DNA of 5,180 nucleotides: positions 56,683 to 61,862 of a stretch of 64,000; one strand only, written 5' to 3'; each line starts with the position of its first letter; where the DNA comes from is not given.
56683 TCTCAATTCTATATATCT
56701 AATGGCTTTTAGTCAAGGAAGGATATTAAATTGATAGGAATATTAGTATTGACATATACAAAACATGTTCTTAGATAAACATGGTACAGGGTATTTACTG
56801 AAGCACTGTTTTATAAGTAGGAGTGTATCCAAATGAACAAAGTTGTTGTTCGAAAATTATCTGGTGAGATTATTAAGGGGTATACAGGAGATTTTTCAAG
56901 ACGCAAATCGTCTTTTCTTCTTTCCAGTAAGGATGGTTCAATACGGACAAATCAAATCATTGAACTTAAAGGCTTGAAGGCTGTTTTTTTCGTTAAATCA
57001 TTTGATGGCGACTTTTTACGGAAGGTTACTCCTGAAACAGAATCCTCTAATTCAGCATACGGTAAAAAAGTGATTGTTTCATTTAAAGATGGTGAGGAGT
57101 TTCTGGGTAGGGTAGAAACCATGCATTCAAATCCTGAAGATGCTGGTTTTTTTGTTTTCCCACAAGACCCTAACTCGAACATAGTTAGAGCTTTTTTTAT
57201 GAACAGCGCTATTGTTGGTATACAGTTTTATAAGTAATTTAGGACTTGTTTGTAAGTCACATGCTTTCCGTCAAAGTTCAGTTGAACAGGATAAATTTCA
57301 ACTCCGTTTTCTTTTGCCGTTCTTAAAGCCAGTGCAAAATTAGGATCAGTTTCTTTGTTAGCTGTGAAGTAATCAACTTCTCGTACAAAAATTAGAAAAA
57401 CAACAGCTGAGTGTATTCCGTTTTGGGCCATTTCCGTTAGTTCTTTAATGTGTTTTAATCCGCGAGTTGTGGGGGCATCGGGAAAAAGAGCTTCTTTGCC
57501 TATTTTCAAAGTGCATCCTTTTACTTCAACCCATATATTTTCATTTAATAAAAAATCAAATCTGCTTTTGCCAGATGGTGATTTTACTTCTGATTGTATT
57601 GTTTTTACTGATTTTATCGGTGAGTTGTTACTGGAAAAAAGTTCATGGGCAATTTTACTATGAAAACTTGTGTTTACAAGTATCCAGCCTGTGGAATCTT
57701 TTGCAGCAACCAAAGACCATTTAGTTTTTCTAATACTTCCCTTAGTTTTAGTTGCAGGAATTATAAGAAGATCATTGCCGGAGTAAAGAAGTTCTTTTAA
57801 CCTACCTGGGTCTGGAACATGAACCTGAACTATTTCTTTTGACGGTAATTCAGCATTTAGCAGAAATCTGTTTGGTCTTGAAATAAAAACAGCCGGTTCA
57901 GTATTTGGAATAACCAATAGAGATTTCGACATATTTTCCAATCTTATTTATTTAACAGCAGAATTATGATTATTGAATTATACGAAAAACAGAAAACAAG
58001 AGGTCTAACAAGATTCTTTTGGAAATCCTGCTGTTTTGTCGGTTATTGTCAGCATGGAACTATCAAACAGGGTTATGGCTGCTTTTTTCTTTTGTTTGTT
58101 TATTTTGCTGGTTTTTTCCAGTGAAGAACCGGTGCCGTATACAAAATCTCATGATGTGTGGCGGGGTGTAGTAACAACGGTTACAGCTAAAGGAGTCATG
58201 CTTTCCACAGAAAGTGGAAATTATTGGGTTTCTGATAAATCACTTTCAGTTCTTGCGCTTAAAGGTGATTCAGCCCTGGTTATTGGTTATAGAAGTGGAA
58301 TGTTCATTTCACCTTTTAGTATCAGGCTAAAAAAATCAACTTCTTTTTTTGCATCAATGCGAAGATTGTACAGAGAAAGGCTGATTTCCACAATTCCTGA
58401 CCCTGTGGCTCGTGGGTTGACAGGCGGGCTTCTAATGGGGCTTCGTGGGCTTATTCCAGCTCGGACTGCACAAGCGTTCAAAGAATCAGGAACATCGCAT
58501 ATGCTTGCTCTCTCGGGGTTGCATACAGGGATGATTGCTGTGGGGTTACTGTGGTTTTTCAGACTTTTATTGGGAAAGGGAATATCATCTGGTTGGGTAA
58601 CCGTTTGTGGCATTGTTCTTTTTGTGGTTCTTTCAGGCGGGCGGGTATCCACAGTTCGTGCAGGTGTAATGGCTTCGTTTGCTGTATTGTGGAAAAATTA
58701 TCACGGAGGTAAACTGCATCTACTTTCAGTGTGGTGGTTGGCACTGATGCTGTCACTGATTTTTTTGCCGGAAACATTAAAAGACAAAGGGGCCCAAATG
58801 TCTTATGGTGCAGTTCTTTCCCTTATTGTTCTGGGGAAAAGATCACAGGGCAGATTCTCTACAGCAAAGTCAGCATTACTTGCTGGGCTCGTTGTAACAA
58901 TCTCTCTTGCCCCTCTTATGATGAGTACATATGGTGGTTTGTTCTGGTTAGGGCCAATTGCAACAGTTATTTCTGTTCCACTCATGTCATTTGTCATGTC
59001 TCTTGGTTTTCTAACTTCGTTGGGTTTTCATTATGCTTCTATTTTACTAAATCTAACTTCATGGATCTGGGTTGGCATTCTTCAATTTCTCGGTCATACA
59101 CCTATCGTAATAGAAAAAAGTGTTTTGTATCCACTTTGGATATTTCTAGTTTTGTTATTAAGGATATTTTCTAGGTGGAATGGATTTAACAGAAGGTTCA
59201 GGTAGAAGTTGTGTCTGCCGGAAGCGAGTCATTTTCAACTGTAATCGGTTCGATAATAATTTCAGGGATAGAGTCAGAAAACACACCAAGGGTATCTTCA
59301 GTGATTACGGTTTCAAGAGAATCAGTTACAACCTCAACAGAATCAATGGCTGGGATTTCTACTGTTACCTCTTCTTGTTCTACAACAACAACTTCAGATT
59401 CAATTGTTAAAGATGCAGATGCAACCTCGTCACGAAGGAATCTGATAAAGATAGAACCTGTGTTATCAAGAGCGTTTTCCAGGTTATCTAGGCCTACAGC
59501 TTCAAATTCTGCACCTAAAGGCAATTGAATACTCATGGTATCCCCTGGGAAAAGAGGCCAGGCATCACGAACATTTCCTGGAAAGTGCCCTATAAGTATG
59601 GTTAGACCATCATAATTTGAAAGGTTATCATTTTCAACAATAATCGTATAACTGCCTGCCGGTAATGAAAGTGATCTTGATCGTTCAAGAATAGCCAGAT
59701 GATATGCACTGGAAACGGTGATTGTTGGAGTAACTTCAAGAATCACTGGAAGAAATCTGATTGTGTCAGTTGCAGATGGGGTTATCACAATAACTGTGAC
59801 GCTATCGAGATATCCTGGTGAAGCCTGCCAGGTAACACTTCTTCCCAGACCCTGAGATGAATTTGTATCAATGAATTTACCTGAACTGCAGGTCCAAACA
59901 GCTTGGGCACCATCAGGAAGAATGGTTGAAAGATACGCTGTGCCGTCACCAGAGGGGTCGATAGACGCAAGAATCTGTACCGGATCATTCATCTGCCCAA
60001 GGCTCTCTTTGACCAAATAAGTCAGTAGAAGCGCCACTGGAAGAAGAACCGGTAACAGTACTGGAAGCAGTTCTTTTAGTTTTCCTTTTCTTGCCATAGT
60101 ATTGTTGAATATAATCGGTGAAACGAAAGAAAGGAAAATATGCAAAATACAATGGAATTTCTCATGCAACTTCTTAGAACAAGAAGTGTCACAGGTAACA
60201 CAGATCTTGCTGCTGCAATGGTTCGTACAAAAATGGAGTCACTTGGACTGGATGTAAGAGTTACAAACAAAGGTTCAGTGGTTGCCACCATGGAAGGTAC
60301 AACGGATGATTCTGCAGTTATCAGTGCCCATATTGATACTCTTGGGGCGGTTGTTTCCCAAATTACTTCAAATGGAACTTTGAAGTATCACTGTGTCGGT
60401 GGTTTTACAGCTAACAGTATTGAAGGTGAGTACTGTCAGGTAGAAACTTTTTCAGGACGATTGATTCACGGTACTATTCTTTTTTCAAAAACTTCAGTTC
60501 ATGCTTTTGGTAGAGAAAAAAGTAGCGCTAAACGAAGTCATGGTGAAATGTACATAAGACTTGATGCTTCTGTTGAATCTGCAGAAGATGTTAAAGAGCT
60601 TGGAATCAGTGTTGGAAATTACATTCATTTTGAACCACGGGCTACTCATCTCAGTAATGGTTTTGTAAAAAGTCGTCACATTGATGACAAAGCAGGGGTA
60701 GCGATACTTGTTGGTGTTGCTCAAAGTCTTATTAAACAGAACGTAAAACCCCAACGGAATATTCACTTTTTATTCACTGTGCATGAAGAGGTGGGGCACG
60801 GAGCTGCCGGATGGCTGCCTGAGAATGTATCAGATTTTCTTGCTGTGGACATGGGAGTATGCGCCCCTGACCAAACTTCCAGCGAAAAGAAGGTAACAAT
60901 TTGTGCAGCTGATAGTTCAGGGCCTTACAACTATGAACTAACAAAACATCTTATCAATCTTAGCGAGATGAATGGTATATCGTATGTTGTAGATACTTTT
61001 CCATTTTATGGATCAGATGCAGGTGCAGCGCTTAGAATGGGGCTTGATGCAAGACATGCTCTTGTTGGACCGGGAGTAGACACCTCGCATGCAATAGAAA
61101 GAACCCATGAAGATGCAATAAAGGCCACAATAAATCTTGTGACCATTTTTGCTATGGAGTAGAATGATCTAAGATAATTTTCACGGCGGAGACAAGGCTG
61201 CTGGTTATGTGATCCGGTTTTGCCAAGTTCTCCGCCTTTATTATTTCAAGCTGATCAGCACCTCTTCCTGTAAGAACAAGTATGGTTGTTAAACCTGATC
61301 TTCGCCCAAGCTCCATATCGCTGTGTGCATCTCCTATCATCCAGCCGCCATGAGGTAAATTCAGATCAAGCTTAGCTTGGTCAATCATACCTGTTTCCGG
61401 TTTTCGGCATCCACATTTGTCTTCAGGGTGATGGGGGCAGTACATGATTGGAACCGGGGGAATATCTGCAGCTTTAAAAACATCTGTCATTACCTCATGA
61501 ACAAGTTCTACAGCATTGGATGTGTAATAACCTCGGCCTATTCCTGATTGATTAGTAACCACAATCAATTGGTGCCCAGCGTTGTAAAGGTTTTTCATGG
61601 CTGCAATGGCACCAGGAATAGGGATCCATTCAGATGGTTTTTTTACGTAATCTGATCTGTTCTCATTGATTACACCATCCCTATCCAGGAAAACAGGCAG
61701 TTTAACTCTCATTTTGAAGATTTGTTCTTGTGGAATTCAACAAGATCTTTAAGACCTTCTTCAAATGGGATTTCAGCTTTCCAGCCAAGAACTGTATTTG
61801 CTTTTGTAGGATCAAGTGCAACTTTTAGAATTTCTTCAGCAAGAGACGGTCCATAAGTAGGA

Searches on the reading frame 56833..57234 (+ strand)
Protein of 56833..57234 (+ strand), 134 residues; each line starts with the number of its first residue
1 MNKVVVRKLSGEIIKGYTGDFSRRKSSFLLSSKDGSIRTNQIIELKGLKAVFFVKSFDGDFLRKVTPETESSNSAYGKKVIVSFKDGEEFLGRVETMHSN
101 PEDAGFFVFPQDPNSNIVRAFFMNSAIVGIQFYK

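Call 6: search_protein_families(library=pfam, proteins=[window:56833-57234:+], max_evalue=0.1)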
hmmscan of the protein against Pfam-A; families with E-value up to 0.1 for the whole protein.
window:56833-57234:+ (134 aa): 1 family
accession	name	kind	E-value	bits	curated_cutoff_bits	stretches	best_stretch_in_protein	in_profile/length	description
PF22478.1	DUF6982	-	7.5e-22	78.3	24.5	1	2-130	3-130/134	Family of unknown function (DUF6982)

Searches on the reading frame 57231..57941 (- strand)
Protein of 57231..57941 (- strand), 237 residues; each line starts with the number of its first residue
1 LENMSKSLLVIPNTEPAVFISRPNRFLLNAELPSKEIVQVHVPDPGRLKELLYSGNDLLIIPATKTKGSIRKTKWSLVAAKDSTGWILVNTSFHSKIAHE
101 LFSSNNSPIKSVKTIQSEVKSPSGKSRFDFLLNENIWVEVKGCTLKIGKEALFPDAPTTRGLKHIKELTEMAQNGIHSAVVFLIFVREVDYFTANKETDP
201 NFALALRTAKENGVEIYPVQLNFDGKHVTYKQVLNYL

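Call 33: search_protein_families(library=pfam, proteins=[window:57231-57941:-], max_evalue=0.01)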
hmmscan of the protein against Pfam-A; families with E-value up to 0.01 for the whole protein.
window:57231-57941:- (237 aa): 2 families
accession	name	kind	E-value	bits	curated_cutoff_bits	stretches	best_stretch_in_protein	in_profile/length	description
PF03749.19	SfsA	-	3.3e-40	137.5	22.8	1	93-225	2-136/138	Sugar fermentation stimulation protein RE domain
PF17746.7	SfsA_N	-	4.4e-17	62.4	25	1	20-89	1-63/63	SfsA N-terminal OB domain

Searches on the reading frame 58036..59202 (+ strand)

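Call 33: search_protein_families(library=pfam, proteins=[window:58036-59202:+], max_evalue=0.01)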
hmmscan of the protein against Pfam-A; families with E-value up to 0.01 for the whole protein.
window:58036-59202:+ (389 aa): 1 family
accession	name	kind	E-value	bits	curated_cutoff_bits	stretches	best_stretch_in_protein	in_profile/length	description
PF03772.21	Competence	-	2.8e-35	122.5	23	1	132-354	1-237/270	Competence protein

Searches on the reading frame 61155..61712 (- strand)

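Call 71: search_protein_families(library=pfam, proteins=[window:61155-61712:-], max_evalue=0.001)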
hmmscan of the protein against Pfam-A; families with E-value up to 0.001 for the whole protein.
window:61155-61712:- (186 aa): 4 families
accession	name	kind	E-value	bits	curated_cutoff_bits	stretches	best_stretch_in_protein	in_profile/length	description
PF13242.12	Hydrolase_like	-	7.2e-14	51.9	22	1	102-174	2-73/75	HAD-hyrolase-like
PF08645.17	PNK3P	-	1.6e-08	34.9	22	1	12-119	8-111/161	Polynucleotide kinase 3 phosphatase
PF13419.12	HAD_2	-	6.7e-06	26.8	23.8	0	98-146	129-178/178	Haloacid dehalogenase-like hydrolase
PF13344.12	Hydrolase_6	-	3.2e-05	24.4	27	1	7-66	1-50/101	Haloacid dehalogenase-like hydrolase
